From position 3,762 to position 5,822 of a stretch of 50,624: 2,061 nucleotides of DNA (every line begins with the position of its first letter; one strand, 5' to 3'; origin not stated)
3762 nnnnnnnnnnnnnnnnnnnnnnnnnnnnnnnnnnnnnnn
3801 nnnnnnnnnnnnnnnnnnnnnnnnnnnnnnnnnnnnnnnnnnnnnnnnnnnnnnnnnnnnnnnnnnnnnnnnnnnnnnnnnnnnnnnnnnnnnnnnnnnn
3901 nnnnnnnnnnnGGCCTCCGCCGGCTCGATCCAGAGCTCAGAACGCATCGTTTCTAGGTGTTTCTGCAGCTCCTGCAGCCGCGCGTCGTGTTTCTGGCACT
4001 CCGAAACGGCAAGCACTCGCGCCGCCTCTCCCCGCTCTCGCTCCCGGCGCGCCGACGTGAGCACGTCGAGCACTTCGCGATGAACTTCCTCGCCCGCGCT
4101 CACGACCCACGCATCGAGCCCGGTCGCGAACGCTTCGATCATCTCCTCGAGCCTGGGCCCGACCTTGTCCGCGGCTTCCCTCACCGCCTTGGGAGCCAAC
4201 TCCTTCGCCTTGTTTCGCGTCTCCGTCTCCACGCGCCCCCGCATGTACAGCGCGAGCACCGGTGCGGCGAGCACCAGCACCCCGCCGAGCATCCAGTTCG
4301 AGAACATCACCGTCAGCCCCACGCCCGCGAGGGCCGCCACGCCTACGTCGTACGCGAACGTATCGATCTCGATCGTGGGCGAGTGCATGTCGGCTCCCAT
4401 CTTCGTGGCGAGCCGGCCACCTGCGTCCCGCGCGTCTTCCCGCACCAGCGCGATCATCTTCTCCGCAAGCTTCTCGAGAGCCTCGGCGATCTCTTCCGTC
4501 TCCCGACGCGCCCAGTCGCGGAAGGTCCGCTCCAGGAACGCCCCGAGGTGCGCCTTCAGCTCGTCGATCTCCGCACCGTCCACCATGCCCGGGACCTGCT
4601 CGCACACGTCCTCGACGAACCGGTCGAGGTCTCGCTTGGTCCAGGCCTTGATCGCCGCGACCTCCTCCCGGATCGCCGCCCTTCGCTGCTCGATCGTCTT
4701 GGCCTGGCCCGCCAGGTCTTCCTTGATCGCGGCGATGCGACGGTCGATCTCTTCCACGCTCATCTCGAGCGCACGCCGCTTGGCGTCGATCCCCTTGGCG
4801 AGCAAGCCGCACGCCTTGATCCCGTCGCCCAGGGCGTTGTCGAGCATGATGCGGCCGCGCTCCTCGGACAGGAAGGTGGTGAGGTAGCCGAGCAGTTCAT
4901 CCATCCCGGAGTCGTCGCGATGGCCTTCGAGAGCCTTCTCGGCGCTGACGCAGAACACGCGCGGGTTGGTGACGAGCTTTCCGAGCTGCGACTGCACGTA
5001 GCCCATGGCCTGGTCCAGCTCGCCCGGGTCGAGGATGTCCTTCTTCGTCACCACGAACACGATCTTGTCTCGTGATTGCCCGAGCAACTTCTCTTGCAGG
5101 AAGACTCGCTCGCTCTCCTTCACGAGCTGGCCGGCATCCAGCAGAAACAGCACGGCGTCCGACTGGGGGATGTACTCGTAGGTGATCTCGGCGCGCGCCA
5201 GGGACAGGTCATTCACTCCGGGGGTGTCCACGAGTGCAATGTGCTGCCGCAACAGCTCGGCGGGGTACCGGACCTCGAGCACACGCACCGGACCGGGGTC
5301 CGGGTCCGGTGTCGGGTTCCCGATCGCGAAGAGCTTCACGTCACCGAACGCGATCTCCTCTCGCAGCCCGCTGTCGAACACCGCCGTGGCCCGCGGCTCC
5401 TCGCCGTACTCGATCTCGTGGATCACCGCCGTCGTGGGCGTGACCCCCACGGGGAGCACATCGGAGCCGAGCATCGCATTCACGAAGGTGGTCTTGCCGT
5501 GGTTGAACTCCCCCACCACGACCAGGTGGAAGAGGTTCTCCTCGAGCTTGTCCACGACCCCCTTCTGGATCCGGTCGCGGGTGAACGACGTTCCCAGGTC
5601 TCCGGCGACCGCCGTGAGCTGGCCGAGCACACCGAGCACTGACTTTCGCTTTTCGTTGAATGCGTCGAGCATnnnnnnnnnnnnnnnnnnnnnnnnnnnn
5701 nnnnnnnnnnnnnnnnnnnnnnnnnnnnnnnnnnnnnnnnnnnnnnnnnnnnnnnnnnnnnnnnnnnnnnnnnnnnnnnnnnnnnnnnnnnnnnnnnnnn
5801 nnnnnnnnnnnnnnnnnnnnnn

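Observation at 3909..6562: M48 metallopeptidase translationally coupled to a bacterial dynamin-like protein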

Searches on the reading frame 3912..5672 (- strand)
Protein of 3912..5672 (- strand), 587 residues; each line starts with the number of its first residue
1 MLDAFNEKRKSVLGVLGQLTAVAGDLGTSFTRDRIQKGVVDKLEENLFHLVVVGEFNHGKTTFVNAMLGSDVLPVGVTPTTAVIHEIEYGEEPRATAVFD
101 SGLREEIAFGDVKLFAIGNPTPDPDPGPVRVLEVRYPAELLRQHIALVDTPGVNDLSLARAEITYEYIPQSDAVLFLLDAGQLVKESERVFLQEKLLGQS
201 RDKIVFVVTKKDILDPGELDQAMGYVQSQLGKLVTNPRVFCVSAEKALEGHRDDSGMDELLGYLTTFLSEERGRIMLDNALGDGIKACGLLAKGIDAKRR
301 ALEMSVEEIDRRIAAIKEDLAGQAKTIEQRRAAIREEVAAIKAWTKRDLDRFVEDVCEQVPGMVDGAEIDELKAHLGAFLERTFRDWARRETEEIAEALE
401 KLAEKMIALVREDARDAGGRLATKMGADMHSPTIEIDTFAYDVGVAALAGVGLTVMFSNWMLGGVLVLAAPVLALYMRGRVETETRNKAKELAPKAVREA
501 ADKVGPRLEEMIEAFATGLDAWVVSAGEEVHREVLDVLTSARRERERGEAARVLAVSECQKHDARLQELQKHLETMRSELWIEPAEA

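Call 5: search_protein_families(library=pfam, proteins=[window:3912-5672:-], max_evalue=0.01)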
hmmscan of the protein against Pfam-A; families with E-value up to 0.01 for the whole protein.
window:3912-5672:- (587 aa): 8 families
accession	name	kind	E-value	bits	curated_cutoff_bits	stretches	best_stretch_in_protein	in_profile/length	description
PF00350.29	Dynamin_N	-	5.8e-28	98.4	27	1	50-210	1-167/168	Dynamin family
PF01926.29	MMR_HSR1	-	1.1e-08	35.6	21.9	1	50-210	2-113/113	50S ribosome-binding GTPase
PF00009.33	GTP_EFTU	-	1.3e-07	31.9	26.5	1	143-268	69-186/188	Elongation factor Tu GTP binding domain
PF04548.22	AIG1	-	1.4e-06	28.2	27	1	143-276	49-193/212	AIG1 family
PF02421.24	FeoB_N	-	0.00055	19.9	27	0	49-71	2-24/156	Ferrous iron transport protein B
PF19993.5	DO-GTPase2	-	0.00089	19.4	27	0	140-261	86-222/226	Double-GTPase 2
PF21808.2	Dynamin-like_hel_bact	-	0.0089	15.7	28.3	0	253-329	14-90/373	Bacterial dynamin-like protein, helical domain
PF00735.24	Septin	-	0.0099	15.6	26.2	0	48-75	5-32/280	Septin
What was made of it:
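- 3909..5672 (-): Bacterial dynamin-like protein gene (587 aa plus stop). Pfam Dynamin_N E 5.8e-28 (call 5).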

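Call 6: search_protein_families(library=ncbifam, proteins=[window:3912-5672:-], max_evalue=0.01)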
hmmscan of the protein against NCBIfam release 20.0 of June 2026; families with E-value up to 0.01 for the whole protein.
window:3912-5672:- (587 aa): 12 families
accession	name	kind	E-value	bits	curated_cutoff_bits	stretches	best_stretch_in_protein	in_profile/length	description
NF052648.1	DynmDynABac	equivalog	4e-25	87.9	1600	2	129-333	753-960/1187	dynamin GTPase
TIGR00231.1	small_GTP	domain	2.9e-10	40.2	42.5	1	48-246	4-151/164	GTP-binding protein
NF000908.1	PRK00089.1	equivalog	2e-09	37.1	237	1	144-247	52-153/291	GTPase Era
TIGR03594.1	GTPase_EngA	equivalog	8.7e-09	34.9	306.7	1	138-214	43-121/432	ribosome biogenesis GTPase Der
NF041922.1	DLP_LeoA_gen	subfamily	5e-08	32.4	325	0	6-70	3-72/532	LeoA/HP0731 family dynamin-like GTPase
TIGR03918.1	GTP_HydF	equivalog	9.4e-07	28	325.55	1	145-217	58-131/392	[FeFe] hydrogenase H-cluster maturation GTPase HydF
NF007368.0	PRK09866.1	equivalog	8.2e-05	21.1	1146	0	48-83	70-105/742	clamp-binding protein CrfC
TIGR03596.1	GTPase_YlqF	equivalog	0.0001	21.8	208.2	0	42-80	113-151/276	ribosome biogenesis GTPase YlqF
TIGR03598.1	GTPase_YsxC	equivalog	0.00015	21.5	124.45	0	172-248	102-176/186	ribosome biogenesis GTP-binding protein YihA/YsxC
TIGR00450.1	mnmE_trmE_thdF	equivalog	0.00065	18.9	252.6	0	145-216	259-331/446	tRNA uridine-5-carboxymethylaminomethyl(34) synthesis GTPase MnmE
TIGR00436.1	era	equivalog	0.0063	15.9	116.25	0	51-81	4-34/270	GTPase Era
NF049994.1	slr1306_fam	domain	0.0067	15.1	490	0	143-245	138-237/470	slr1306 family protein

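Call 7: find_homologous_proteins(query=window:3912-5672:-, max_evalue=0.00001)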
Query window:3912-5672:- (587 aa): 2337 proteins with E <= 0.00001 among 8000 candidates; the best 120 are listed.
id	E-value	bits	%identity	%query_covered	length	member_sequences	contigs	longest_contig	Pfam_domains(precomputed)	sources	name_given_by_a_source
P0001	0.0e+0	1279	100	100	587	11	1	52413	PF01926.30,PF00350.30,PF00009.34,PF04548.23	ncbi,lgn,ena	-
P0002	0.0e+0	1082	84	100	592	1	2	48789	PF01926.30,PF00350.30,PF00009.34,PF04548.23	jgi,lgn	jgi:small GTP-binding protein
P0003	0.0e+0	1068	84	100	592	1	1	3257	PF01926.30,PF00350.30,PF00009.34,PF04548.23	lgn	-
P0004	0.0e+0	1063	83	99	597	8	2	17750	PF01926.30,PF00350.30,PF00009.34,PF04548.23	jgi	jgi:small GTP-binding protein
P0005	0.0e+0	1031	82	99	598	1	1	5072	PF01926.30,PF00350.30,PF00009.34,PF04548.23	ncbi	-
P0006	0.0e+0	1023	81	99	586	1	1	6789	PF01926.30,PF00350.30,PF00009.34,PF04548.23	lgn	-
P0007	3.0e-271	919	71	99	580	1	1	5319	PF01926.30,PF00350.30,PF00009.34,PF04548.23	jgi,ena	-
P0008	4.4e-267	905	79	89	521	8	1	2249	PF01926.30,PF00350.30,PF00009.34,PF04548.23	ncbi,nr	ncbi:MAG TPA: dynamin family protein, partial [Polyangiaceae bacterium]|nr:dynamin family protein [P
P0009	9.7e-259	878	69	99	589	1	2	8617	PF01926.30,PF00350.30,PF00009.34,PF04548.23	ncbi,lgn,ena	-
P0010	5.6e-257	872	68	99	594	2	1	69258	PF01926.30,PF01442.24,PF00350.30,PF00009.34,PF04548.23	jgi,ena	-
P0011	1.8e-256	870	68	99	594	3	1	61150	PF01926.30,PF00350.30,PF00009.34,PF04548.23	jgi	jgi:ribosome biogenesis GTPase A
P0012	2.8e-250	850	67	100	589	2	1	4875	PF01926.30,PF00350.30,PF00009.34,PF04548.23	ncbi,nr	ncbi:MAG: dynamin family protein [Polyangiaceae bacterium]|nr:dynamin family protein [Polyangiaceae 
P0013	7.2e-247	839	66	100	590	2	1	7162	PF01926.30,PF00350.30,PF00009.34,PF04548.23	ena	-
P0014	9.6e-240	815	66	99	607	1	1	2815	PF01926.30,PF00350.30,PF00009.34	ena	-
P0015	1.0e-234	799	63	100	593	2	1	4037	PF01926.30,PF00350.30,PF00009.34,PF04548.23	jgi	jgi:tRNA U34 5-carboxymethylaminomethyl modifying GTPase MnmE/TrmE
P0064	4.4e-215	734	60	100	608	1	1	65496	PF01926.30,PF00350.30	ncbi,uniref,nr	ncbi:dynamin family protein [Chondromyces apiculatus]|uniref:Dynamin-type G domain-containing protei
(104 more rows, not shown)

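Call 10: find_encoding_contigs(protein=P0064, flank=8000, max_places=2)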
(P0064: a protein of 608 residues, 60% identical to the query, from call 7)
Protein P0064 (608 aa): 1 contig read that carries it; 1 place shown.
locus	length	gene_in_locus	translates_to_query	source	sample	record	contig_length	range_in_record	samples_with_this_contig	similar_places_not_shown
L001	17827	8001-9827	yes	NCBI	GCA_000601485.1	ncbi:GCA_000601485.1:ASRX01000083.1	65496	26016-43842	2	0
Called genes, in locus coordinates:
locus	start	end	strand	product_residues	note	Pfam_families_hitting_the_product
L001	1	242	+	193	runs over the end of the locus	-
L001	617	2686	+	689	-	PF00069:Pkinase, PF07714:PK_Tyr_Ser-Thr, PF01636:APH (faint), PF06293:Kdo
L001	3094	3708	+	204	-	PF00127:Copper-bind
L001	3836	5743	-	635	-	PF13167:GTP-bdg_N, PF16360:GTP-bdg_M, PF00009:GTP_EFTU (faint), PF00350:Dynamin_N (faint), PF01926:MMR_HSR1, PF02421:FeoB_N (weak)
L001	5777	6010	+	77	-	-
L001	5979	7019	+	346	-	PF01636:APH, PF02958:EcKL (weak)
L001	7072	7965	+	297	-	PF01435:Peptidase_M48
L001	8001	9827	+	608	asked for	PF00350:Dynamin_N, PF01926:MMR_HSR1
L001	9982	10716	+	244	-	-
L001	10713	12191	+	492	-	PF10114:PocR (faint), PF00512:HisKA, PF02518:HATPase_c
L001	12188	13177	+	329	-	PF00586:AIRS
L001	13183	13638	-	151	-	-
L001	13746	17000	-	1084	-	PF08471:Ribonuc_red_2_N, PF02867:Ribonuc_red_lgC, PF12637:TSCPD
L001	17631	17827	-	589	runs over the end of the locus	PF01343:Peptidase_S49, PF00574:CLP_protease (faint), PF25145:NfeD1b_N (weak), PF01343:Peptidase_S49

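Call 14: search_solved_structures(query=window:3912-5672:-, max_evalue=0.01)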
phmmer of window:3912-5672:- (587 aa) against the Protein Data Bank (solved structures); distinct sequences matched with E-value up to 0.01: 15.
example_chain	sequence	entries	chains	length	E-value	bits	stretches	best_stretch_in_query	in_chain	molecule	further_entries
2j68_A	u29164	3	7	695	3.8e-22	82.1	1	38-319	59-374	BACTERIAL DYNAMIN-LIKE PROTEIN | DYNAMIN FAMILY PROTEIN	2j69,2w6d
5owv_A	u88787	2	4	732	2.3e-19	72.9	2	125-234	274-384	GTP-binding protein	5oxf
5owv_C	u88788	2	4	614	3.1e-12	49.4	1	29-266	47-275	GTP-binding protein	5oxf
6j72_A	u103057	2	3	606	5.9e-10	41.9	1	41-572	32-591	Isoniazid inducible gene protein IniA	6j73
7sox_A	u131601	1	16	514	2.2e-06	30.1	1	45-242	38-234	EH domain-containing protein 4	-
5mtv_A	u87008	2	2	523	2.3e-06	30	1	45-242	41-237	EH domain-containing protein 4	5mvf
9rc1_A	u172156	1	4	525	6.8e-05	25.2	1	50-242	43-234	EH domain-containing protein 2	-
9rbu_A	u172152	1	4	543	7.2e-05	25.1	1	50-242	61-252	EH domain-containing protein 2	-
2qpt_A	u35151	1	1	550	7.4e-05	25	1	50-242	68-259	EH DOMAIN-CONTAINING PROTEIN-2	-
4cid_A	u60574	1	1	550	7.4e-05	25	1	50-242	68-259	EH DOMAIN-CONTAINING PROTEIN 2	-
6jfk_A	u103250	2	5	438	0.0011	21.1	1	38-204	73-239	Mitofusin-2,cDNA FLJ57997, highly similar to Transmembrane GTPase MFN2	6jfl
9kfd_A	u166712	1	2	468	0.0065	18.6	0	49-211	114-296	Mitofusin FZO1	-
9kff_A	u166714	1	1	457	0.0066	18.6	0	49-211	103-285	Mitofusin FZO1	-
9kfe_A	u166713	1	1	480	0.0076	18.4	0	49-211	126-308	Mitofusin FZO1,Mitofusin FZO1,Fzo1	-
6jfm_A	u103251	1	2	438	0.0076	18.4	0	38-204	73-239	Mitofusin-2,Mitofusin-2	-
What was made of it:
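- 3909..5672 (-): By sequence against the PDB: Nostoc BDLP 2j68 at 3.8e-22, and IniA 6j72 aligned over aa 41-572 (call 14).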

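Call 22: search_protein_representatives(protein=window:3912-5672:-)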
Query: 587 residues. Proteins with E-value up to 0.001 (for the whole library): 17893; up to 1e-10: 9020; up to 1e-30: 652. The best 150 are listed.
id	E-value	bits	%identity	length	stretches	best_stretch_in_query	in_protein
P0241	3.7e-208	709.3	59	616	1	1-582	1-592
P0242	1.8e-190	650.9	54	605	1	2-586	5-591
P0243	2.6e-171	587.7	51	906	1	2-584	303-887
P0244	4.1e-157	540.8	48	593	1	4-581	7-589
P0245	2.3e-129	449.2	42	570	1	5-567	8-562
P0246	9.8e-129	447.1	43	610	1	6-586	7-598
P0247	4.9e-127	441.5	40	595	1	5-582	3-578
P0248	1.3e-124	433.6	39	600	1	11-582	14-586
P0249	7.0e-123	427.8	39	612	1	6-581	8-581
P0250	1.2e-119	417.1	52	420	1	205-578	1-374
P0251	2.6e-118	412.7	39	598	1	15-583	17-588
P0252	3.1e-113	396.0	66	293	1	304-583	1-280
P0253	2.1e-110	386.6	61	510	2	358-550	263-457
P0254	2.9e-106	373.0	37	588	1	11-577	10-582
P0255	8.3e-101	355.0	50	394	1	222-582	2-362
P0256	1.7e-98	347.4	38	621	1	7-566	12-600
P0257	2.8e-95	336.7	38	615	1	9-584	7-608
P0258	3.2e-95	336.5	34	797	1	9-574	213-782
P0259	1.7e-93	330.8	34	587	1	5-583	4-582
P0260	9.5e-90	318.5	35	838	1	39-555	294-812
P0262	1.8e-88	314.3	34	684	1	9-512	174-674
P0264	1.8e-85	304.4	35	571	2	128-583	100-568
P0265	6.2e-83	296.0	33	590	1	38-580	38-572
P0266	1.8e-79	284.5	31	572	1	12-582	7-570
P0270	2.3e-67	244.6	31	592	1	25-551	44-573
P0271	3.0e-66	240.9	28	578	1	1-545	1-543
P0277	5.7e-63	230.1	33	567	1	22-551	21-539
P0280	6.7e-58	213.4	29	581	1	37-540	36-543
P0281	7.7e-57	209.9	32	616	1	5-549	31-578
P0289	9.6e-53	196.3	31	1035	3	35-230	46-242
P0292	2.3e-51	191.8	28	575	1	20-531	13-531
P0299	2.5e-48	181.8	27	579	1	39-567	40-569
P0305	1.0e-46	176.5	29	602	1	41-541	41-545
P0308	3.3e-46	174.8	32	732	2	29-250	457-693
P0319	5.7e-44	167.4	27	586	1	12-546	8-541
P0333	3.1e-42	161.7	29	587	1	37-575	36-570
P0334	3.2e-42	161.6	39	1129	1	37-316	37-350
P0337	4.8e-42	161.0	30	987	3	37-320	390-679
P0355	8.4e-41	156.9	28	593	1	2-568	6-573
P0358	1.3e-40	156.3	34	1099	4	128-254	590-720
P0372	9.8e-40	153.4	29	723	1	17-542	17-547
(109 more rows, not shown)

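Call 23: search_protein_families(library=pfam, proteins=[P0243, P0258, P0260, P0262, P0308, P0337, P0289, P0334, P0358, P0372], max_evalue=0.001)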
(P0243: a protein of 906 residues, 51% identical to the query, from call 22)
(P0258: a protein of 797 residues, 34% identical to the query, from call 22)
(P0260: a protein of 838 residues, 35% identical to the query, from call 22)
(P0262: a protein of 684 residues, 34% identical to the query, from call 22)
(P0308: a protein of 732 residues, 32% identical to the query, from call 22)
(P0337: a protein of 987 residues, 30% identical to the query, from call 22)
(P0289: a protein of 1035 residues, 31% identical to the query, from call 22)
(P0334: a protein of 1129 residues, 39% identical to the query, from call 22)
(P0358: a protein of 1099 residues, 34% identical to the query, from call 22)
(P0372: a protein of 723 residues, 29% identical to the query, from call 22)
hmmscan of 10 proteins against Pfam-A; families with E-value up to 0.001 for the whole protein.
P0243 (906 aa): 8 families
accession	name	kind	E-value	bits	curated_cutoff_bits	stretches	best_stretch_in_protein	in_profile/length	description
PF00350.29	Dynamin_N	-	1.8e-28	100.1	27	1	351-512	1-167/168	Dynamin family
PF01435.24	Peptidase_M48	-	3.8e-24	86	20.3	1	79-263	2-184/186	Peptidase family M48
PF01926.29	MMR_HSR1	-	1.4e-09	38.5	21.9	1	351-512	2-113/113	50S ribosome-binding GTPase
PF00009.33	GTP_EFTU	-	1.4e-07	31.7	26.5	1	350-569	5-185/188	Elongation factor Tu GTP binding domain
PF21808.2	Dynamin-like_hel_bact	-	2.1e-06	27.6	28.3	0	551-643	10-98/373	Bacterial dynamin-like protein, helical domain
PF02421.24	FeoB_N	-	0.00022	21.2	27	0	444-534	46-136/156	Ferrous iron transport protein B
PF04548.22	AIG1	-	0.00024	20.9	27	0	444-535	48-149/212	AIG1 family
PF03193.22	RsgA_GTPase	-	0.00077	19.8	30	0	312-372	71-130/174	RsgA GTPase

P0258 (797 aa): 5 families
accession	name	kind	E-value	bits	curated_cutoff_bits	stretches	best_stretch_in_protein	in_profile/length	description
PF00350.29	Dynamin_N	-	6.1e-34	117.9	27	1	254-415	1-167/168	Dynamin family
PF01926.29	MMR_HSR1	-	3.2e-11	43.8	21.9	1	254-413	2-111/113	50S ribosome-binding GTPase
PF00009.33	GTP_EFTU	-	7.3e-07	29.4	26.5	1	252-454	4-151/188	Elongation factor Tu GTP binding domain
PF02421.24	FeoB_N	-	1.6e-05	24.9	27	0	348-443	47-138/156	Ferrous iron transport protein B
PF04548.22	AIG1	-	0.00042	20.1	27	0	253-280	2-29/212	AIG1 family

P0260 (838 aa): 3 families
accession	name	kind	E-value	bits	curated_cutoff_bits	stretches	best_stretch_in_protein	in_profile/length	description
PF00350.29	Dynamin_N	-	2.2e-31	109.6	27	1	305-463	1-167/168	Dynamin family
PF01926.29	MMR_HSR1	-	6.6e-10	39.5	21.9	1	305-460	2-110/113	50S ribosome-binding GTPase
PF00009.33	GTP_EFTU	-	3.8e-05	23.8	26.5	0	398-497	71-151/188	Elongation factor Tu GTP binding domain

P0262 (684 aa): 4 families
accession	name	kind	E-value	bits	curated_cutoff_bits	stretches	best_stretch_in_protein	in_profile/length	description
PF00350.29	Dynamin_N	-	8.1e-32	111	27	1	216-371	2-167/168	Dynamin family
PF01926.29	MMR_HSR1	-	6e-10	39.7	21.9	1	216-356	3-99/113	50S ribosome-binding GTPase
PF00009.33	GTP_EFTU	-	2.9e-08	34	26.5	1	214-409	5-173/188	Elongation factor Tu GTP binding domain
PF02421.24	FeoB_N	-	0.00037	20.5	27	0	304-379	47-122/156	Ferrous iron transport protein B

P0308 (732 aa): 13 families
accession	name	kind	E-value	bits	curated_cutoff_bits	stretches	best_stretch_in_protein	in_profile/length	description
PF00350.29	Dynamin_N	-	3.2e-54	183.9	27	2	49-194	1-152/168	Dynamin family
PF01926.29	MMR_HSR1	-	8.5e-18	65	21.9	2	481-646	1-113/113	50S ribosome-binding GTPase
PF08238.18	Sel1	-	2.8e-15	56.6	30.7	1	420-454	2-36/36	Sel1 repeat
PF00009.33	GTP_EFTU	-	2.3e-09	37.5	26.5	1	480-694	4-176/188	Elongation factor Tu GTP binding domain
PF04548.22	AIG1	-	6.8e-09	35.8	27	0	573-689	47-164/212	AIG1 family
PF00735.24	Septin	-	8.1e-09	35.6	26.2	1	479-597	4-83/280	Septin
PF03193.22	RsgA_GTPase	-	2.6e-08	34.3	30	0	28-76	89-136/174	RsgA GTPase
PF05049.19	IIGP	-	6.4e-07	29.2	24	1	28-84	16-73/375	Interferon-inducible GTPase (IIGP)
PF02421.24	FeoB_N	-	1.4e-05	25.1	27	0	574-658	46-126/156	Ferrous iron transport protein B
PF19263.5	DUF5906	-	0.00022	22.3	27.6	0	53-118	3-75/114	Family of unknown function (DUF5906)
PF09547.16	SpoIVA_ATPase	-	0.00034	20.5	26.6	0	479-507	17-45/237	Stage IV sporulation protein A, ATPase domain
PF13555.12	AAA_29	-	0.0004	20.5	27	0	471-499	15-42/61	P-loop containing region of AAA domain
PF02367.23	TsaE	-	0.00077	19.9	26.6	0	38-98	13-72/128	Threonylcarbamoyl adenosine biosynthesis protein TsaE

P0337 (987 aa): 11 families
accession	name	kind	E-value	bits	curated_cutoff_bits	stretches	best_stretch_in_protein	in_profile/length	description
PF00350.29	Dynamin_N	-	5e-55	186.5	27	2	53-232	1-159/168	Dynamin family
PF01926.29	MMR_HSR1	-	7.6e-18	65.1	21.9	2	403-567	2-112/113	50S ribosome-binding GTPase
PF00009.33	GTP_EFTU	-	3.4e-10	40.3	26.5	1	399-626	2-151/188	Elongation factor Tu GTP binding domain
PF05049.19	IIGP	-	7.1e-10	38.9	24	2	384-420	19-55/375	Interferon-inducible GTPase (IIGP)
PF03193.22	RsgA_GTPase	-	6.7e-07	29.7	30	0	365-433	72-139/174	RsgA GTPase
PF00735.24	Septin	-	2.3e-06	27.5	26.2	0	50-82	4-36/280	Septin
PF02421.24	FeoB_N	-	7.4e-06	26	27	0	500-583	46-129/156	Ferrous iron transport protein B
PF03029.23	ATP_bind_1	-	0.00013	22.3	27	0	502-632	92-209/240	Conserved hypothetical ATP binding protein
PF09547.16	SpoIVA_ATPase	-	0.00031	20.7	26.6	0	37-78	5-45/237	Stage IV sporulation protein A, ATPase domain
PF10662.15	PduV-EutP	-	0.00086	19.6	21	0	505-580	40-110/143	Ethanolamine utilisation - propanediol utilisation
PF02367.23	TsaE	-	0.00094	19.6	26.6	0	34-102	6-72/128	Threonylcarbamoyl adenosine biosynthesis protein TsaE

P0289 (1035 aa): 5 families
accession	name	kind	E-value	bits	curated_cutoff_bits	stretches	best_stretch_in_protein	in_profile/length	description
PF00350.29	Dynamin_N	-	8.4e-50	169.5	27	2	61-220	1-166/168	Dynamin family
PF00009.33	GTP_EFTU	-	1.1e-13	51.6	26.5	1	59-283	4-174/188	Elongation factor Tu GTP binding domain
PF01926.29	MMR_HSR1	-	8.8e-12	45.6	21.9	1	61-201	2-95/113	50S ribosome-binding GTPase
PF00735.24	Septin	-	0.00021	21.1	26.2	0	58-99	4-45/280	Septin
PF02263.25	GBP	-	0.00068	19.3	21.1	0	52-81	15-44/264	Guanylate-binding protein, N-terminal domain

P0334 (1129 aa): 4 families
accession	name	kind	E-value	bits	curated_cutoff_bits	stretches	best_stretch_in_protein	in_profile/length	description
PF00350.29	Dynamin_N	-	3.7e-31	108.9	27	1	50-224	1-166/168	Dynamin family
PF01926.29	MMR_HSR1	-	1.6e-08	35.1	21.9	1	50-223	2-111/113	50S ribosome-binding GTPase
PF00009.33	GTP_EFTU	-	2e-05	24.7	26.5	1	47-280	3-177/188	Elongation factor Tu GTP binding domain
PF08238.18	Sel1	-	0.00026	21.9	30.7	0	893-916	5-28/36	Sel1 repeat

P0358 (1099 aa): 10 families
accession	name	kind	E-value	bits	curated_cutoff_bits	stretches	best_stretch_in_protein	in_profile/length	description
PF00350.29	Dynamin_N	-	7.3e-51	173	27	2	480-673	1-168/168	Dynamin family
PF00009.33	GTP_EFTU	-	2e-21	76.9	26.5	2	595-713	65-174/188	Elongation factor Tu GTP binding domain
PF01926.29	MMR_HSR1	-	1.3e-16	61.2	21.9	1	48-240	2-113/113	50S ribosome-binding GTPase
PF03193.22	RsgA_GTPase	-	1.8e-13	51.2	30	0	479-501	108-130/174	RsgA GTPase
PF22298.2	Tsr1_G-like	-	5.5e-06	26.7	27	0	194-278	65-150/161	Tsr1, G-like domain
PF02421.24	FeoB_N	-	8.9e-06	25.7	27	0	479-500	2-23/156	Ferrous iron transport protein B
PF00005.33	ABC_tran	-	0.0001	23.3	25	0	480-555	14-90/137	ABC transporter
PF04548.22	AIG1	-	0.00023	21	27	0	479-506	2-29/212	AIG1 family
PF00735.24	Septin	-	0.00025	20.8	26.2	0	43-74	2-33/280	Septin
PF13555.12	AAA_29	-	0.00065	19.8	27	0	477-497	23-42/61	P-loop containing region of AAA domain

P0372 (723 aa): 3 families
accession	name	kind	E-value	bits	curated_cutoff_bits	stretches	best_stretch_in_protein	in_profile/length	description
PF00350.29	Dynamin_N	-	6.5e-17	62.5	27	1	50-190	1-153/168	Dynamin family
PF01926.29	MMR_HSR1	-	8.5e-09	36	21.9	1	49-185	1-95/113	50S ribosome-binding GTPase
PF00009.33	GTP_EFTU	-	7.2e-08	32.7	26.5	1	139-252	70-151/188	Elongation factor Tu GTP binding domain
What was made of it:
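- Tried and rejected: N-terminally extended BDLP database entries other than P0243 (P0258, P0260, P0262) have no domain in the extension (call 23).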
